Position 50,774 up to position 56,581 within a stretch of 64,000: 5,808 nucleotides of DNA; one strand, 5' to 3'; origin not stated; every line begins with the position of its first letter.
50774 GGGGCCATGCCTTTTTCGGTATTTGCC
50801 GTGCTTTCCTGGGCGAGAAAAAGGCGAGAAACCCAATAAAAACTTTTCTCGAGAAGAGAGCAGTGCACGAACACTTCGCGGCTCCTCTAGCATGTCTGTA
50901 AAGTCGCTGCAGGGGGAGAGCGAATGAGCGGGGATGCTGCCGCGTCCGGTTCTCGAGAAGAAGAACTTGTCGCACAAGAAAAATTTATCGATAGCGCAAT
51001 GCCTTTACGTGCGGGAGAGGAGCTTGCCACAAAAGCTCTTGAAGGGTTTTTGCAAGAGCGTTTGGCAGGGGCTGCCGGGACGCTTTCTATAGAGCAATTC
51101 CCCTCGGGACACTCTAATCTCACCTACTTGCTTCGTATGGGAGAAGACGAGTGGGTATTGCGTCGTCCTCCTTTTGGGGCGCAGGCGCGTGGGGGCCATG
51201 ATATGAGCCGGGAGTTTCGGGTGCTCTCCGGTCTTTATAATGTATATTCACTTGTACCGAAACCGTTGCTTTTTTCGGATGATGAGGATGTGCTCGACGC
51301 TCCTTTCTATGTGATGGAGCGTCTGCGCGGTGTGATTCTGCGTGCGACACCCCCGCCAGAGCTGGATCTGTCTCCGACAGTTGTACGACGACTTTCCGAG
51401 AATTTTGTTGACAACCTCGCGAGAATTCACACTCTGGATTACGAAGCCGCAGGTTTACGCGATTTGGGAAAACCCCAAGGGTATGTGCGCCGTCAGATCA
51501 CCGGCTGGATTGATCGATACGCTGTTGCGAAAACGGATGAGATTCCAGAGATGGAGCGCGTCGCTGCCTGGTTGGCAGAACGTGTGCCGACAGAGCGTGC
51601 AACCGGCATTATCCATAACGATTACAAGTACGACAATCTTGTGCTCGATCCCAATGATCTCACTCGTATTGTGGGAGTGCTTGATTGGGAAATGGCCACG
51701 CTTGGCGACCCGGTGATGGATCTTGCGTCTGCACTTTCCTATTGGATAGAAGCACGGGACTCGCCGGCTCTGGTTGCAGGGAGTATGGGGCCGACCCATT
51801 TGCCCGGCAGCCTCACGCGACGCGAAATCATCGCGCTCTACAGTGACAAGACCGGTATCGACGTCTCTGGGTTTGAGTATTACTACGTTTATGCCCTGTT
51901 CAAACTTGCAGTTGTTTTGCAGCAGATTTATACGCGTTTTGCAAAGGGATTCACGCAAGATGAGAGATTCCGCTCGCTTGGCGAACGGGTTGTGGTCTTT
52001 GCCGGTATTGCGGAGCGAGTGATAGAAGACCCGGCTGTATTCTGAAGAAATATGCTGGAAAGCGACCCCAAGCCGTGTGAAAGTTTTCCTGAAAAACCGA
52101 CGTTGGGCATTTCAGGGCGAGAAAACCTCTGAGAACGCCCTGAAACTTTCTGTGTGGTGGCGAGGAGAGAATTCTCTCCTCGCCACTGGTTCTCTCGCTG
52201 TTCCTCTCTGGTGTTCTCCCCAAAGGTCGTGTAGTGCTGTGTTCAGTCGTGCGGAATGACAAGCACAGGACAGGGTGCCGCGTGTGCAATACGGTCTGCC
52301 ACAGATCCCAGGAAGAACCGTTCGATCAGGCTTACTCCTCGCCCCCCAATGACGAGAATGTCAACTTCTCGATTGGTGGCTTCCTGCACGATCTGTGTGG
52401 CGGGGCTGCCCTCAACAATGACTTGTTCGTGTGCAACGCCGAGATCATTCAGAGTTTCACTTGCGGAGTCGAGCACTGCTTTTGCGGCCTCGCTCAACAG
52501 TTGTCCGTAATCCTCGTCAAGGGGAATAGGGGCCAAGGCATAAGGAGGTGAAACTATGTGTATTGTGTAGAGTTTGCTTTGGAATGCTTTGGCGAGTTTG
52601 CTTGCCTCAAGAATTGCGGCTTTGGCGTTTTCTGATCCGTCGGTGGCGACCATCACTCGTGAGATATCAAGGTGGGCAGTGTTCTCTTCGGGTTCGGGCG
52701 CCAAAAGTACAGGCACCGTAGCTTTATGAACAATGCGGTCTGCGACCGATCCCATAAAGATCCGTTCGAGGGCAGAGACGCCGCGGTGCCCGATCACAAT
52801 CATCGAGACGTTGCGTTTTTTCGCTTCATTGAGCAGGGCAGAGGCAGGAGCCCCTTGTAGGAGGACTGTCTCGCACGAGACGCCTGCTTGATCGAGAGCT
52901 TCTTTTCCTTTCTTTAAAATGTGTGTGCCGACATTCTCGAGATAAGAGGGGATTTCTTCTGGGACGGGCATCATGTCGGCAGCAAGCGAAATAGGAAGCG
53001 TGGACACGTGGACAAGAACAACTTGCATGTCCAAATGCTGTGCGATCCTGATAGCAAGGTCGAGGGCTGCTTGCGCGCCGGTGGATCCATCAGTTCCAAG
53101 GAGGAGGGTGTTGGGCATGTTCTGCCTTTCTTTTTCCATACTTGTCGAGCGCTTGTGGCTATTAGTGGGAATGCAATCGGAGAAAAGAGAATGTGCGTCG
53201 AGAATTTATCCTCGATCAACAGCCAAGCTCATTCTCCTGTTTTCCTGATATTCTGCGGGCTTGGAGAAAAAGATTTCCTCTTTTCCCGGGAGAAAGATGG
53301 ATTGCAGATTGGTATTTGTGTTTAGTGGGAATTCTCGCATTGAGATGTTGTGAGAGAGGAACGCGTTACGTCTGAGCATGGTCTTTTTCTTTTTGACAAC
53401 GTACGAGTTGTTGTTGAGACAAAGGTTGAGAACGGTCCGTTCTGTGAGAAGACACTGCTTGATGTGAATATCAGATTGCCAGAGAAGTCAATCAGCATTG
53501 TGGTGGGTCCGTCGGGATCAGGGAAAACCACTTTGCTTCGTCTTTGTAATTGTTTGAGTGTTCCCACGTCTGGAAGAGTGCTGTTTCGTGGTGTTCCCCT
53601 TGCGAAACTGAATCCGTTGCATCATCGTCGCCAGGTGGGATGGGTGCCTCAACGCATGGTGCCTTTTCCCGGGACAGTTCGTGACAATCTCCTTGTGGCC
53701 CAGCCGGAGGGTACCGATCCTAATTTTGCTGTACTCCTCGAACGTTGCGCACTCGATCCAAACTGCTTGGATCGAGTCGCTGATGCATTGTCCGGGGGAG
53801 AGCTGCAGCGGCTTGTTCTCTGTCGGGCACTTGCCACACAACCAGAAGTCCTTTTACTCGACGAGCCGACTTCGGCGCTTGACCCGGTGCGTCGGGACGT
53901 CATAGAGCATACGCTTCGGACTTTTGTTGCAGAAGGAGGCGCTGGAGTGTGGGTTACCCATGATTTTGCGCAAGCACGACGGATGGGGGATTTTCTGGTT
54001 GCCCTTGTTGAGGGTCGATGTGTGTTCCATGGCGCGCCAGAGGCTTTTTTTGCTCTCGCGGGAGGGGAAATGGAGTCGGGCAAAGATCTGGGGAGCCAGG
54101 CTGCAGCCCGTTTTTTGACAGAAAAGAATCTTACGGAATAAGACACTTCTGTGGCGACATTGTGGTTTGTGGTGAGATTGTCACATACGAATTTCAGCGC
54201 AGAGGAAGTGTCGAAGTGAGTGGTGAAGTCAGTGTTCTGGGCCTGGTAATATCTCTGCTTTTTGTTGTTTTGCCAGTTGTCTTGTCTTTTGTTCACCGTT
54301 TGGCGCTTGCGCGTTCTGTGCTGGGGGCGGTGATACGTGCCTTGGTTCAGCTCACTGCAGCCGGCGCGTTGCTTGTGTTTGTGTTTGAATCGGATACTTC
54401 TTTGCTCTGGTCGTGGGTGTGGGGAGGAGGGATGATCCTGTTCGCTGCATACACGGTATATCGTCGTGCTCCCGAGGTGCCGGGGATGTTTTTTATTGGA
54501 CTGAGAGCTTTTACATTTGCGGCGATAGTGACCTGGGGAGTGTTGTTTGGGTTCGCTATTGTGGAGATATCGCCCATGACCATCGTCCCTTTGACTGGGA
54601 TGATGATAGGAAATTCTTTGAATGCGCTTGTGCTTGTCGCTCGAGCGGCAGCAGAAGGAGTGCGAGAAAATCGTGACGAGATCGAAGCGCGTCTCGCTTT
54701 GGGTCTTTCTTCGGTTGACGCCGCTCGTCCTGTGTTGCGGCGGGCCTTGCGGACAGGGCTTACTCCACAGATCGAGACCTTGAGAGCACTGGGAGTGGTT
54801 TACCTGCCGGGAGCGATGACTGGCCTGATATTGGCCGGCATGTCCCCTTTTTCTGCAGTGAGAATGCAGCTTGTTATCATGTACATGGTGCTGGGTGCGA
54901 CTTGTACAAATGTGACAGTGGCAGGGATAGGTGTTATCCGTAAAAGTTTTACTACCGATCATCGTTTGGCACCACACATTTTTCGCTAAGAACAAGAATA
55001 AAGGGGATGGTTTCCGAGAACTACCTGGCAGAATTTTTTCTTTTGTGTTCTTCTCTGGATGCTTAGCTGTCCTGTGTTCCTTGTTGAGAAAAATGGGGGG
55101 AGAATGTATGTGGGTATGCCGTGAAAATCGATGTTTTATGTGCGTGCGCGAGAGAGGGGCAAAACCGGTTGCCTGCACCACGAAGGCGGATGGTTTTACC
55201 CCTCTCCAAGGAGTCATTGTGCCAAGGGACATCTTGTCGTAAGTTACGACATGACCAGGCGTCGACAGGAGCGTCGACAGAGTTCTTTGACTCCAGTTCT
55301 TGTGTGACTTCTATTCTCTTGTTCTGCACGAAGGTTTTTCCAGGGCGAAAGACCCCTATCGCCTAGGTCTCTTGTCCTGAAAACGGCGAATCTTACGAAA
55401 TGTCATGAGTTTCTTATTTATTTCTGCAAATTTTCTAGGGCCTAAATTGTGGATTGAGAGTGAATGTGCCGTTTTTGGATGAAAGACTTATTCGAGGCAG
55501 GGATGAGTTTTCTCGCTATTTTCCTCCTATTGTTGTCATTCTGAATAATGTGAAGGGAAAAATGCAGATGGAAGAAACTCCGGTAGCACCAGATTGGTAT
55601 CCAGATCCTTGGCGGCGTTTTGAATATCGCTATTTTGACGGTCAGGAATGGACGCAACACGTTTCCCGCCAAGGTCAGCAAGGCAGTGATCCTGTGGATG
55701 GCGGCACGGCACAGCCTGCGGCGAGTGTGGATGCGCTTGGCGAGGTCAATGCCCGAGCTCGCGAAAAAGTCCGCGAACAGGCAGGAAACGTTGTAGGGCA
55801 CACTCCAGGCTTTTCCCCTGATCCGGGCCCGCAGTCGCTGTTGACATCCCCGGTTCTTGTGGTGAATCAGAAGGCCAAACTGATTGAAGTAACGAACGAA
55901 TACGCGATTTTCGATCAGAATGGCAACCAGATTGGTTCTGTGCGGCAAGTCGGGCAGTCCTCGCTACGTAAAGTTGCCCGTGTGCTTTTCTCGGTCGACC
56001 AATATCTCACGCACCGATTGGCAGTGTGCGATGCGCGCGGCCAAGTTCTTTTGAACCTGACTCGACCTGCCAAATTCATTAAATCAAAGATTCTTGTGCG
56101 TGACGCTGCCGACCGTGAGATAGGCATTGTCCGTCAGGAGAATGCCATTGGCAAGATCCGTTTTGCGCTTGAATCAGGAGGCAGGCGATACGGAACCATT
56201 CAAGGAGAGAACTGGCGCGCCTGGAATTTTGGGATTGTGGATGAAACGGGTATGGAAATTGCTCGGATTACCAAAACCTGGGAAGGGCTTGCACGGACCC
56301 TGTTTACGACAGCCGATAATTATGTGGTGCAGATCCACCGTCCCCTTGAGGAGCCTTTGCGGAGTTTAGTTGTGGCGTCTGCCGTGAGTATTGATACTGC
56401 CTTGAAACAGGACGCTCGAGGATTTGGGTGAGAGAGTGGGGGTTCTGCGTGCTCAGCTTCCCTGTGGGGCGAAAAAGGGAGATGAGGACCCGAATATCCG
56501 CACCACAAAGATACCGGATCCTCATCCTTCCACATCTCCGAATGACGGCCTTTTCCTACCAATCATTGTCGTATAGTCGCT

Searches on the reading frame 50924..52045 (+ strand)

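Call 59: search_protein_families(library=pfam, proteins=[window:50924-52045:+], max_evalue=0.00001)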
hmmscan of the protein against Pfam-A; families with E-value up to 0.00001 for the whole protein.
window:50924-52045:+ (373 aa): 1 family
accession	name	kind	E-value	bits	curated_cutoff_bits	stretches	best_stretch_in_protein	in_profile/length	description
PF01636.29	APH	-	4.6e-48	164.5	23.2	1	56-282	2-221/239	Phosphotransferase enzyme family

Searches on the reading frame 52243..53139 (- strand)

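Call 59: search_protein_families(library=pfam, proteins=[window:52243-53139:-], max_evalue=0.00001)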
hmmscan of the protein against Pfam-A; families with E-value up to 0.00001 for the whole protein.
window:52243-53139:- (298 aa): 1 family
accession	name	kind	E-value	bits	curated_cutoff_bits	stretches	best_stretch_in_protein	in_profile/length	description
PF00582.32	Usp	-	2e-62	210.3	24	2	161-296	4-141/141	Universal stress protein family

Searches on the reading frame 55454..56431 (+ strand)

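Call 59: search_protein_families(library=pfam, proteins=[window:55454-56431:+], max_evalue=0.00001)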
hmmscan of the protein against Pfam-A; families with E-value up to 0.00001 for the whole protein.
window:55454-56431:+ (325 aa): 2 families
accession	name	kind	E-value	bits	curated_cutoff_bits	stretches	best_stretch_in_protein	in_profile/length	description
PF03803.21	Scramblase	-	1.1e-21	77.6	25.4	1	129-315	18-216/221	Scramblase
PF10708.14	DUF2510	-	5.5e-06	26.4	24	1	48-77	3-33/35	Protein of unknown function (DUF2510)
